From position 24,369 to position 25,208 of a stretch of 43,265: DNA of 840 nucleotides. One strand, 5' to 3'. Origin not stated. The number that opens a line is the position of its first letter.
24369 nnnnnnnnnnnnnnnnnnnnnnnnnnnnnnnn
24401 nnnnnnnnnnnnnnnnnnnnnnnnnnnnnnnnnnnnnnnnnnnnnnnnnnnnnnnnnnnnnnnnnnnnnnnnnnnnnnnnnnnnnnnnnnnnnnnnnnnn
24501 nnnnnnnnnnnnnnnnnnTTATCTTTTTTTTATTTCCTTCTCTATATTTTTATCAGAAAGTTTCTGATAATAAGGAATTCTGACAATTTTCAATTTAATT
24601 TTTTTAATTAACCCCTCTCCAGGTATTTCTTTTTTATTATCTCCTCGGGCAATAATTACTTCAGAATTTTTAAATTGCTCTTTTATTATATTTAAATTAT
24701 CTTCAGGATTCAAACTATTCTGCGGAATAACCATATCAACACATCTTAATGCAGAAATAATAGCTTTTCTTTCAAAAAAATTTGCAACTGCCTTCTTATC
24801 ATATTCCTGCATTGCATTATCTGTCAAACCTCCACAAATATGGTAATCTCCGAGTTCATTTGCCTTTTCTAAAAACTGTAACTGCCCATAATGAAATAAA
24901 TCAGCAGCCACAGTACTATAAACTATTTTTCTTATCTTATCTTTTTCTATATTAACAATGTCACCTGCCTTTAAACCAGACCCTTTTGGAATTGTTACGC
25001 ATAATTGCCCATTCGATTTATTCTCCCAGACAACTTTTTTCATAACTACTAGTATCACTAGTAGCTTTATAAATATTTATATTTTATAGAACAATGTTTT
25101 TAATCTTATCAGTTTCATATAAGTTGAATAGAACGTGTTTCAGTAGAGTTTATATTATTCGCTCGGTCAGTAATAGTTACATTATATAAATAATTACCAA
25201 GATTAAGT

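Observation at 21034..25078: Translationally coupled five-gene phosphonate (C-P bond) operon with three nucleotidyltransferase-fold modules and no phosphonoacetaldehyde-tailoring enzyme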

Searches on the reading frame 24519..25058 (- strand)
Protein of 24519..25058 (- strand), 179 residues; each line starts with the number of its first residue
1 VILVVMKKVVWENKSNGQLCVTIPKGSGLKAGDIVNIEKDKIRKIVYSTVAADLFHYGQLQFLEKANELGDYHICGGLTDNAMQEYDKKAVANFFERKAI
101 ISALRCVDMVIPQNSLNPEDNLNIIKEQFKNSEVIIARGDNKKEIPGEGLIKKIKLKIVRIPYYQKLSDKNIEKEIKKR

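Call 3: search_protein_families(library=pfam, proteins=[window:24519-25058:-], max_evalue=0.01)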
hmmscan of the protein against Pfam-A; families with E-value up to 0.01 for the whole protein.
window:24519-25058:- (179 aa): 1 family
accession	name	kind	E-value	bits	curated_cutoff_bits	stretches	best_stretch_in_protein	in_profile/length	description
PF01467.32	CTP_transf_like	-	9e-09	36.1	21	1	53-162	7-113/133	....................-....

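Call 5: search_protein_families(library=ncbifam, proteins=[window:24519-25058:-], max_evalue=0.001)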
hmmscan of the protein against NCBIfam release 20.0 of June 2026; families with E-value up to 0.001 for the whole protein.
window:24519-25058:- (179 aa): 3 families
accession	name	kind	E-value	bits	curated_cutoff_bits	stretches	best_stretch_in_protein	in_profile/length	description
TIGR01518.1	g3p_cytidyltrns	equivalog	5.7e-15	55.5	165.4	1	51-176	6-125/125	glycerol-3-phosphate cytidylyltransferase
TIGR02199.1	rfaE_dom_II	equivalog_domain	3.4e-12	46.4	181.5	1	37-177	5-143/144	D-glycero-beta-D-manno-heptose 1-phosphate adenylyltransferase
NF008454.0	PRK11316.1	equivalog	7.8e-10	37.9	521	1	34-178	331-473/475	bifunctional D-glycero-beta-D-manno-heptose-7-phosphate kinase/D-glycero-beta-D-manno-heptose 1-phosphate adenylyltransferase HldE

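Call 38: find_homologous_proteins(query=window:24519-25043:-, max_evalue=0.001)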
Query window:24519-25043:- (174 aa): 389 proteins with E <= 0.001 among 520 candidates; the best 120 are listed.
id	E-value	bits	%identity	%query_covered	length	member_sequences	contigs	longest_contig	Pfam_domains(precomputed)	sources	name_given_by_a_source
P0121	3.1e-107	373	99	100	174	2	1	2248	PF01467.33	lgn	-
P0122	2.4e-80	286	74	100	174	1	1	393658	PF01467.33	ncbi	-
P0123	2.9e-79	282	73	99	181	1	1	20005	PF01467.33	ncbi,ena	-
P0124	7.1e-79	281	73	97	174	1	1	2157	PF01467.33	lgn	-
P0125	2.4e-78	279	72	97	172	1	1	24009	PF01467.33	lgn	-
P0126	2.4e-78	279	71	99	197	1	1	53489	PF01467.33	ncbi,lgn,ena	-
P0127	3.4e-72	259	67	98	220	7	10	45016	PF01467.33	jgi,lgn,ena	-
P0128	2.3e-71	257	65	100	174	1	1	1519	PF01467.33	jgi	jgi:phosphoenolpyruvate phosphomutase / 2-hydroxyethylphosphonate cytidylyltransferase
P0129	2.2e-70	254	66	100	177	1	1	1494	PF01467.33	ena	-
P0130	3.7e-70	253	67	100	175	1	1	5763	PF01467.33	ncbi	-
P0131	9.1e-70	252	67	98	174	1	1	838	PF01467.33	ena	-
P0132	9.8e-70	251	68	96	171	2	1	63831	PF01467.33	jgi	jgi:phosphoenolpyruvate phosphomutase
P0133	1.2e-69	251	64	100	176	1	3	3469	PF01467.33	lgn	-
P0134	2.3e-69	250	66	98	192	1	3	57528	PF01467.33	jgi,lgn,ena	-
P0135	3.1e-69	250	66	100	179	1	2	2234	PF01467.33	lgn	-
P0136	6.6e-69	249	64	100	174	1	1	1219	PF01467.33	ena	-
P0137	8.4e-69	248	67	100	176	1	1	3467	PF01467.33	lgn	-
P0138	1.5e-68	248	65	97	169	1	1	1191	PF01467.33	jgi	-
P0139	1.7e-68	247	65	100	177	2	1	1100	PF01467.33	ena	-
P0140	2.3e-68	247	66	100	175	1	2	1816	PF01467.33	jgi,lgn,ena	-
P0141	3.9e-68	246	62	100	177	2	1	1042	PF01467.33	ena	-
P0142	4.5e-68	246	66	100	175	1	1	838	PF01467.33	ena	-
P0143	5.9e-68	246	65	100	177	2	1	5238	PF01467.33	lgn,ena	-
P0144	1.0e-67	245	66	96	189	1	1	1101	PF01467.33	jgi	jgi:cytidyltransferase-like protein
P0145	1.2e-67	245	66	100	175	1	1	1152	PF01467.33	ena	-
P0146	1.2e-67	245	65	99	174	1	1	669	PF01467.33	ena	-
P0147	1.2e-67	245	61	100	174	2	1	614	PF01467.33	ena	-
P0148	1.6e-67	244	64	100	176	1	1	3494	PF01467.33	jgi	-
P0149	1.8e-67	244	66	100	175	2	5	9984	PF01467.33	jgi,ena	jgi:phosphoenolpyruvate phosphomutase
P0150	1.9e-67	244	62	99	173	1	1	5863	PF01467.33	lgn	-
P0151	1.9e-67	244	64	100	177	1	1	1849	PF01467.33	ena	-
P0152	2.6e-67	244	66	96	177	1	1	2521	PF01467.33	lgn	-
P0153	3.2e-67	243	67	100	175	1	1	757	PF01467.33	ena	-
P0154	4.0e-67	243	64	94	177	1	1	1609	PF01467.33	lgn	-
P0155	6.5e-67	242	65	100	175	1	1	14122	PF01467.33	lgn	-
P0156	7.9e-67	242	62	100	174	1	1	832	PF01467.33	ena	-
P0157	8.2e-67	242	65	97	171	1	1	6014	PF01467.33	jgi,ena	-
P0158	1.2e-66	241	65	96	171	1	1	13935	PF01467.33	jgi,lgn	jgi:cytidyltransferase-like protein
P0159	1.3e-66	241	66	99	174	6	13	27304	PF01467.33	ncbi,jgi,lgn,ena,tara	jgi:phosphoenolpyruvate phosphomutase|tara:strand:- start:3846 stop:4370 length:525 start_codon:yes 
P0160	2.8e-66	240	65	100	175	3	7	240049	PF01467.33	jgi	-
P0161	3.1e-66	240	65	99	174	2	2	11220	PF01467.33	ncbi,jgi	-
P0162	3.3e-66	240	64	99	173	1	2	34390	PF01467.33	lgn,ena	-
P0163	4.2e-66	240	65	100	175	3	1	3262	PF01467.33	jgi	jgi:cytidyltransferase-like protein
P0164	4.4e-66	240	63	100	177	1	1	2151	PF01467.33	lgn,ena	-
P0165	6.0e-66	239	65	100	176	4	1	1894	PF01467.33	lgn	-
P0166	1.0e-65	238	61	100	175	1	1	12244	PF01467.33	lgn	-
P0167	1.2e-65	238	63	100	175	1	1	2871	PF01467.33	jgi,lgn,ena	-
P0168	1.6e-65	238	65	100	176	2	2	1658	PF01467.33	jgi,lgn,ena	-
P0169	2.6e-65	237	66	94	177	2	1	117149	PF01467.33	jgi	-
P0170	3.0e-65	237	66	97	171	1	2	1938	PF01467.33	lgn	-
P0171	4.1e-65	236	61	99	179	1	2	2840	PF01467.33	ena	-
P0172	5.6e-65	236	64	97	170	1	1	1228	PF01467.33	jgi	jgi:cytidyltransferase-like protein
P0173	6.0e-65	236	63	98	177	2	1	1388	PF01467.33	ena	-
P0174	1.1e-64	235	63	100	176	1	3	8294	PF01467.33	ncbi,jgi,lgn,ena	-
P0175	1.1e-64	235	63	97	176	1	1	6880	PF01467.33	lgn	-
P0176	4.3e-64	233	63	99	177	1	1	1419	PF01467.33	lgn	-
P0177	5.1e-64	233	63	98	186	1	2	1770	PF01467.33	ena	-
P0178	6.0e-64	233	62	96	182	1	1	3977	PF01467.33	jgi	-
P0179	6.1e-64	233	65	99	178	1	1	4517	PF01467.33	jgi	jgi:cytidyltransferase-like protein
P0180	8.0e-64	232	62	98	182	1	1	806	PF01467.33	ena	-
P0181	8.7e-64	232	61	99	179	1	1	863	PF01467.33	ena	-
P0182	9.1e-64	232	65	97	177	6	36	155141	PF01467.33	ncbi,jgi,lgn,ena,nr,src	ncbi:adenylyltransferase/cytidyltransferase family protein [Candidatus Pacearchaeota archaeon]|nr:ad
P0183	9.4e-64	232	63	96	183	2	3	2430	PF01467.33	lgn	-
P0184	9.5e-64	232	65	98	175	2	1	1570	PF01467.33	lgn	-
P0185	1.1e-63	232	62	99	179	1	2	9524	PF01467.33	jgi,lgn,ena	-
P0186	1.3e-63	232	63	99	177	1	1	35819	PF01467.33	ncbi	ncbi:MAG: adenylyltransferase/cytidyltransferase family protein [archaeon]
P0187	1.6e-63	231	65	96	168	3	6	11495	PF01467.33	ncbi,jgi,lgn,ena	-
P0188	1.7e-63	231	61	99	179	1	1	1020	PF01467.33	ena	-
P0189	2.0e-63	231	62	99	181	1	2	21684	PF01467.33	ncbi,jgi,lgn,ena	-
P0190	2.5e-63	231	60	99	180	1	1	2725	PF01467.33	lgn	-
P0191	3.0e-63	230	61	98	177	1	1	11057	PF01467.33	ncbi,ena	-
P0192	3.1e-63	230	63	96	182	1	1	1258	PF01467.33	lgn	-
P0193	3.2e-63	230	64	96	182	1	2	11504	PF01467.33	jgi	-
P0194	3.5e-63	230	67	95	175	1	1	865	PF01467.33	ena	-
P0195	4.0e-63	230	60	98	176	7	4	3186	PF01467.33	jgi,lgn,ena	-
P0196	4.1e-63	230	61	99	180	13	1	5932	PF01467.33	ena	-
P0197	5.4e-63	230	60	99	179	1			PF01467.33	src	-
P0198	5.6e-63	229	59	99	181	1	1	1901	PF01467.33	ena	-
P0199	6.1e-63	229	60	98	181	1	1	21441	PF01467.33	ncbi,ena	-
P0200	6.3e-63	229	63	100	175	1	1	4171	PF01467.33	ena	-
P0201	9.6e-63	229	62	99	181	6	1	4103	PF01467.33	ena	-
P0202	9.8e-63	229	63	99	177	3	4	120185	PF01467.33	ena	-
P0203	9.8e-63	229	64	99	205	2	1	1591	PF01467.33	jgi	-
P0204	9.8e-63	229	65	98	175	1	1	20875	PF01467.33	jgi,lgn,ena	-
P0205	1.1e-62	229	63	97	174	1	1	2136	PF01467.33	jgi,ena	-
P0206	1.2e-62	228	62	99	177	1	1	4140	PF01467.33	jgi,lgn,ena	-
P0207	1.3e-62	228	60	99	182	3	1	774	PF01467.33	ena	-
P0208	1.4e-62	228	61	99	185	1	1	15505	PF01467.33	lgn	-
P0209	1.5e-62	228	62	99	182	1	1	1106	PF01467.33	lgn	-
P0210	2.0e-62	228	60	100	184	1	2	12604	PF01467.33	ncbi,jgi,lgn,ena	-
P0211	2.3e-62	227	62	99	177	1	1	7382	PF01467.33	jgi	jgi:cytidyltransferase-like protein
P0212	3.4e-62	227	65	96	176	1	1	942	PF01467.33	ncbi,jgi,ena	-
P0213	3.7e-62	227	63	98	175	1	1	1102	PF01467.33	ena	-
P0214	4.5e-62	227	60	99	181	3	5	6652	PF01467.33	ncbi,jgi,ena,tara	jgi:choline-phosphate cytidylyltransferase/glycerol-3-phosphate cytidylyltransferase|tara:strand:- s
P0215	5.0e-62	226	61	95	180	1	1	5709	PF01467.33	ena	-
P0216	5.1e-62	226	61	98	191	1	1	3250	PF01467.33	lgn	-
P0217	5.3e-62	226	60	99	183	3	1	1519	PF01467.33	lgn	-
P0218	5.5e-62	226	62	99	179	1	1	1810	PF01467.33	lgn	-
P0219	5.7e-62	226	59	99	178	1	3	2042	PF01467.33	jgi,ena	-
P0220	6.3e-62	226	61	99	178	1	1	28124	PF01467.33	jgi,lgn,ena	-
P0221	6.4e-62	226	59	100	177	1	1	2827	PF01467.33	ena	-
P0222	6.6e-62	226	61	96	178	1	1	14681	PF01467.33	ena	-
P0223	6.9e-62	226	61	99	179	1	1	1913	PF01467.33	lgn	-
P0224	7.1e-62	226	59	99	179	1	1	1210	PF01467.33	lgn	-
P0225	8.5e-62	226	61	99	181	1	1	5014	PF01467.33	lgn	-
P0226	9.1e-62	226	62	99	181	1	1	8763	PF01467.33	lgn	-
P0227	1.2e-61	225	60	99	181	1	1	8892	PF01467.33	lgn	-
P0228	1.3e-61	225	63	96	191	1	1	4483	PF01467.33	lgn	-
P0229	1.4e-61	225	61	99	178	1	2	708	PF01467.33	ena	-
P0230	1.4e-61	225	63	96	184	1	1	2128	PF01467.33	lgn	-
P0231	1.5e-61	225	61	98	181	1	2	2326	PF01467.33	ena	-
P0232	1.6e-61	225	59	98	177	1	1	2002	PF01467.33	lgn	-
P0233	1.7e-61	225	61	98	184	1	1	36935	PF01467.33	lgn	-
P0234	1.8e-61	225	61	99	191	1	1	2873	PF01467.33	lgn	-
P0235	2.4e-61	224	60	99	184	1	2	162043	PF01467.33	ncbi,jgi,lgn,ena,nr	ncbi:MAG: adenylyltransferase/cytidyltransferase family protein [Nanoarchaeota archaeon]|nr:adenylyl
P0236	2.4e-61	224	63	96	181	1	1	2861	PF01467.33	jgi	jgi:cytidyltransferase-like protein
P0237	2.5e-61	224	62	96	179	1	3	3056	PF01467.33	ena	-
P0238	2.6e-61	224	63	98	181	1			PF01467.33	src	-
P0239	2.7e-61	224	59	99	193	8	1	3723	PF01467.33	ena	-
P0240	3.0e-61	224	62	96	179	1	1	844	PF01467.33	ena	-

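Call 40: find_encoding_contigs(protein=P0121, flank=5000, max_places=4)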
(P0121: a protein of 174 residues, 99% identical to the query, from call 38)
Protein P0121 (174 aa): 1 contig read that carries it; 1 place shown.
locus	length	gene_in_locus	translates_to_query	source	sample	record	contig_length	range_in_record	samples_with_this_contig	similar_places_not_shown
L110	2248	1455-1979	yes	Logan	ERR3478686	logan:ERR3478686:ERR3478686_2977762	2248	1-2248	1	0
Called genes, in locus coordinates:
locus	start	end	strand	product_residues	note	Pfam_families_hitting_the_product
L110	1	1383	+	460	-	?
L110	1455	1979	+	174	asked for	PF01467:CTP_transf_like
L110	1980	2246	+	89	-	?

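Call 45: search_solved_structures(query=window:24519-25043:-, max_evalue=0.01, show_alignments=2)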
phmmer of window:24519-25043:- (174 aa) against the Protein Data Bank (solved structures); distinct sequences matched with E-value up to 0.01: 6.
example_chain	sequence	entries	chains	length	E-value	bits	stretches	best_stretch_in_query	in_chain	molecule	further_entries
5x3d_A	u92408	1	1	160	3e-12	49.7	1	38-171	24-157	Phosphoenolpyruvate phosphomutase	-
2b7l_A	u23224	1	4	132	8e-11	45.1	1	39-114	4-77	glycerol-3-phosphate cytidylyltransferase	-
3elb_A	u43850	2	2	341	8.3e-11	45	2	46-108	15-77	Ethanolamine-phosphate cytidylyltransferase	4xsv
1coz_A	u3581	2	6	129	1.4e-10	44.4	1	40-170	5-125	PROTEIN (GLYCEROL-3-PHOSPHATE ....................) | glycerol-3-phosphate cytidylyltransferase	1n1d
5x9q_A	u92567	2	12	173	0.00055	22.9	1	39-165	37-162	Putative cytidylyltransferase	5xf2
3glv_A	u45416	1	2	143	0.0011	22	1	42-161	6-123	Lipopolysaccharide core biosynthesis protein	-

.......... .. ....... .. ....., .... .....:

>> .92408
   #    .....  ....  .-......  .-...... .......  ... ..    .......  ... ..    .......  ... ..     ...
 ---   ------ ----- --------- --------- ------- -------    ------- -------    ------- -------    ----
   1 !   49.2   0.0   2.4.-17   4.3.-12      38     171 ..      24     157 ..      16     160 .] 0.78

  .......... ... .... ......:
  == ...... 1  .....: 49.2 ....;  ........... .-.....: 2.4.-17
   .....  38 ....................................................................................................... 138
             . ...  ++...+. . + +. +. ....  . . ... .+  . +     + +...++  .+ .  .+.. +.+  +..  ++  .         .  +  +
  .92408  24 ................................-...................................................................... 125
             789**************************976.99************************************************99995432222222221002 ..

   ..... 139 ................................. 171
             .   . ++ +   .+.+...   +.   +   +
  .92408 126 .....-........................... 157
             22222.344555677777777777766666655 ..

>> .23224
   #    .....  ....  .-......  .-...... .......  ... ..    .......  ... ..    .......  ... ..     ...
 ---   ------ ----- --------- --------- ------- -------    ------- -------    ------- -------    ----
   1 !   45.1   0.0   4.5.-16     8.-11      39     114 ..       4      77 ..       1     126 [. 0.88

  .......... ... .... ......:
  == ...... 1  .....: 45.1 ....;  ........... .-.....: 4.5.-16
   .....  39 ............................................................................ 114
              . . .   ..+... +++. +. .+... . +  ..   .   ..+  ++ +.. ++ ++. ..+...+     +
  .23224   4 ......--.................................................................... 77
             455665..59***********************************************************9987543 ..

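Call 68: predict_structure(alignment_id=A4)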
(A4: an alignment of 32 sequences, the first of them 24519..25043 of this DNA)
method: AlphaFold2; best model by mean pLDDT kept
length: 174 residues; sequences in the alignment: 32
mean_pLDDT: 79.1   pTM: 0.77
mean pLDDT of the five models: 79.1, 78.2, 75.9, 74.1, 73.7
residues with pLDDT >= 90: 40; 70-90: 98; 50-70: 24; < 50: 12
segments of 3 or more residues with pLDDT < 50: 8-14, 16-20
pLDDT, mean of each block of 10 residues (from residue 1): 53 46 61 74 87 85 87 91 83 84 89 91 88 83 77 85 80 79
secondary structure, 60 per line:
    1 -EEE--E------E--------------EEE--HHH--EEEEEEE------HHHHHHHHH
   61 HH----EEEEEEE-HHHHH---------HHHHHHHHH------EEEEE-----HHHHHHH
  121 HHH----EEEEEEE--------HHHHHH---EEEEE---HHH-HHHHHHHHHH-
elements in order: E2-4 E29-31 E39-45 H52-62 E67-73 H75-79 H89-97 E104-108 H114-123 E128-134 H143-148 E152-156 H164-173

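Call 74: fold_search(model_id=the predicted structure, library=pdb)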
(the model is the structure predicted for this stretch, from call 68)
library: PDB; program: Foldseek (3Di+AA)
matches with E <= 10: 1379; with E <= 0.001: 72
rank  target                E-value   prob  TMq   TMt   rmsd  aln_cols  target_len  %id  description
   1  5x3d                  3.5e-10  1.00  0.59  0.80   2.8       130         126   29  Crystal structure of HEP-CMP-bound form of cytidylyltransferase (CyTase) domain of Fom1 from Streptomyces wedmorensis (released 2017-09-13)
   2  2b7l_B                1.4e-08  1.00  0.57  0.85   2.5       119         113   28  Crystal Structure of CTP:Glycerol-3-Phosphate Cytidylyltransferase from Staphylococcus aureus (released 2006-06-27)
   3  1coz_A                1.5e-08  1.00  0.62  0.83   2.7       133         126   28  CTP:GLYCEROL-3-PHOSPHATE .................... FROM BACILLUS SUBTILIS (released 1999-10-06)
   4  5xf2_B                2.5e-08  1.00  0.61  0.67   3.2       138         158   22  Crystal structure of SeMet-HldC from Burkholderia pseudomallei (released 2017-07-19)
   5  3glv_A                3.0e-08  1.00  0.56  0.78   3.0       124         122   27  Crystal structure of the lipopolysaccharide core biosynthesis protein from Thermoplasma volcanium GSS1 (released 2009-05-12)
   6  2b7l_A                4.4e-08  1.00  0.56  0.83   2.5       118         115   29  Crystal Structure of CTP:Glycerol-3-Phosphate Cytidylyltransferase from Staphylococcus aureus (released 2006-06-27)
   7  5xf2_E                9.3e-08  1.00  0.58  0.69   2.7       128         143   22  Crystal structure of SeMet-HldC from Burkholderia pseudomallei (released 2017-07-19)
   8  5xf2_A                1.3e-07  1.00  0.58  0.70   2.5       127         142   22  Crystal structure of SeMet-HldC from Burkholderia pseudomallei (released 2017-07-19)
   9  7pvg                  3.5e-07  1.00  0.59  0.75   3.3       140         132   23  Crystal structure of the C-terminal catalytic domain of Plasmodium falciparum CTP:phosphocholine cytidylyltransferase wi (released 2022-10-05)
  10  4zcq                  3.8e-07  1.00  0.58  0.74   3.6       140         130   22  Crystal structure of the C-terminal catalytic domain of Plasmodium falciparum CTP:phosphocholine cytidylyltransferase in (released 2016-09-14)
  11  4zcs_D                4.3e-07  1.00  0.60  0.73   3.9       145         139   23  Crystal structure of the C-terminal catalytic domain of Plasmodium falciparum CTP:phosphocholine cytidylyltransferase  (released 2016-08-17)
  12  4zcs_A                4.3e-07  1.00  0.59  0.71   4.1       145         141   23  Crystal structure of the C-terminal catalytic domain of Plasmodium falciparum CTP:phosphocholine cytidylyltransferase  (released 2016-08-17)
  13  7pyc                  5.5e-07  1.00  0.57  0.73   3.4       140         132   22  Crystal structure of the C-terminal catalytic domain of Plasmodium falciparum CTP:phosphocholine cytidylyltransferase wi (released 2022-10-12)
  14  7q2l                  7.1e-07  1.00  0.59  0.75   3.3       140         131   23  Crystal structure of the C-terminal catalytic domain of Plasmodium falciparum CTP:phosphocholine cytidylyltransferase wi (released 2022-11-09)
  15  4zcp                  8.1e-07  1.00  0.59  0.76   3.1       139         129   22  Crystal structure of the C-terminal catalytic domain of Plasmodium falciparum CTP:phosphocholine cytidylyltransferase in (released 2016-09-14)
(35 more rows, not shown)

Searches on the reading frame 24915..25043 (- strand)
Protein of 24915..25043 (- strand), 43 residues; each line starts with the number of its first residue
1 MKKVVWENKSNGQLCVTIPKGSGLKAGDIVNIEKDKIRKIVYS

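Call 80: search_protein_families(library=pfam, proteins=[window:24915-25043:-], max_evalue=10)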
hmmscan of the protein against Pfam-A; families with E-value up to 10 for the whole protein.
seq(43 aa): 1 family
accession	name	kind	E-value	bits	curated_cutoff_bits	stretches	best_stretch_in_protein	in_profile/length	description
PF24149.1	K1-lyase_Rider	-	0.14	13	27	1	9-37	9-37/89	K1 capsule-specific polysaccharide lyase, Rider domain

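Call 83: search_solved_structures(query=A5, max_evalue=10, show_alignments=3)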
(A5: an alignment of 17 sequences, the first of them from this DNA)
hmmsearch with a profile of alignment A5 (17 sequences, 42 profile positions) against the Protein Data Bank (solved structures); distinct sequences matched with E-value up to 10: 23.
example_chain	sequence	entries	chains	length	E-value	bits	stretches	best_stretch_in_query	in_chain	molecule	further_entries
3mr1_A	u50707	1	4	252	0.37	13.9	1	11-33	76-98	Methionine aminopeptidase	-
3mx6_A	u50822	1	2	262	0.39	13.8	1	11-33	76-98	Methionine aminopeptidase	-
8jvx_A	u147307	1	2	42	0.42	13.7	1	16-34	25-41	mkaL2_v1.2_Z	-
8jvq_A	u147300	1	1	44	0.42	13.7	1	15-34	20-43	Ph1_DG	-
8khm_A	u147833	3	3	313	0.5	13.5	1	11-33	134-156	Methionine aminopeptidase 1D, mitochondrial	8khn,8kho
8jvr_A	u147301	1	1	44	0.62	13.2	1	16-34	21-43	Ph1_GG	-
8jvw_A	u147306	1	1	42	0.74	12.9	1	16-34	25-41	tkoL2_v1.2_Z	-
8jvp_A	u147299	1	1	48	1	12.5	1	16-34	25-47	Ph1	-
3bpu_A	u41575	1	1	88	1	12.5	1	18-39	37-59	Membrane-associated guanylate kinase, WW and PDZ domain-containing protein 1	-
8yp6_A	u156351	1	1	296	1.6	11.9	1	11-33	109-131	Methionine aminopeptidase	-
5wh9_A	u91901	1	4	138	1.6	11.9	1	3-17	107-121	4-hydroxybenzoyl-CoA thioesterase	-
5ypd_A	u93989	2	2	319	1.9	11.6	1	11-33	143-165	Methionine aminopeptidase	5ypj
3ror_A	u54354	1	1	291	2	11.6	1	11-33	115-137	Methionine aminopeptidase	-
4fo7_A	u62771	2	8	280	2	11.5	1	11-37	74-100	Methionine aminopeptidase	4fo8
3pka_A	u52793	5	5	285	2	11.5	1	11-33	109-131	Methionine aminopeptidase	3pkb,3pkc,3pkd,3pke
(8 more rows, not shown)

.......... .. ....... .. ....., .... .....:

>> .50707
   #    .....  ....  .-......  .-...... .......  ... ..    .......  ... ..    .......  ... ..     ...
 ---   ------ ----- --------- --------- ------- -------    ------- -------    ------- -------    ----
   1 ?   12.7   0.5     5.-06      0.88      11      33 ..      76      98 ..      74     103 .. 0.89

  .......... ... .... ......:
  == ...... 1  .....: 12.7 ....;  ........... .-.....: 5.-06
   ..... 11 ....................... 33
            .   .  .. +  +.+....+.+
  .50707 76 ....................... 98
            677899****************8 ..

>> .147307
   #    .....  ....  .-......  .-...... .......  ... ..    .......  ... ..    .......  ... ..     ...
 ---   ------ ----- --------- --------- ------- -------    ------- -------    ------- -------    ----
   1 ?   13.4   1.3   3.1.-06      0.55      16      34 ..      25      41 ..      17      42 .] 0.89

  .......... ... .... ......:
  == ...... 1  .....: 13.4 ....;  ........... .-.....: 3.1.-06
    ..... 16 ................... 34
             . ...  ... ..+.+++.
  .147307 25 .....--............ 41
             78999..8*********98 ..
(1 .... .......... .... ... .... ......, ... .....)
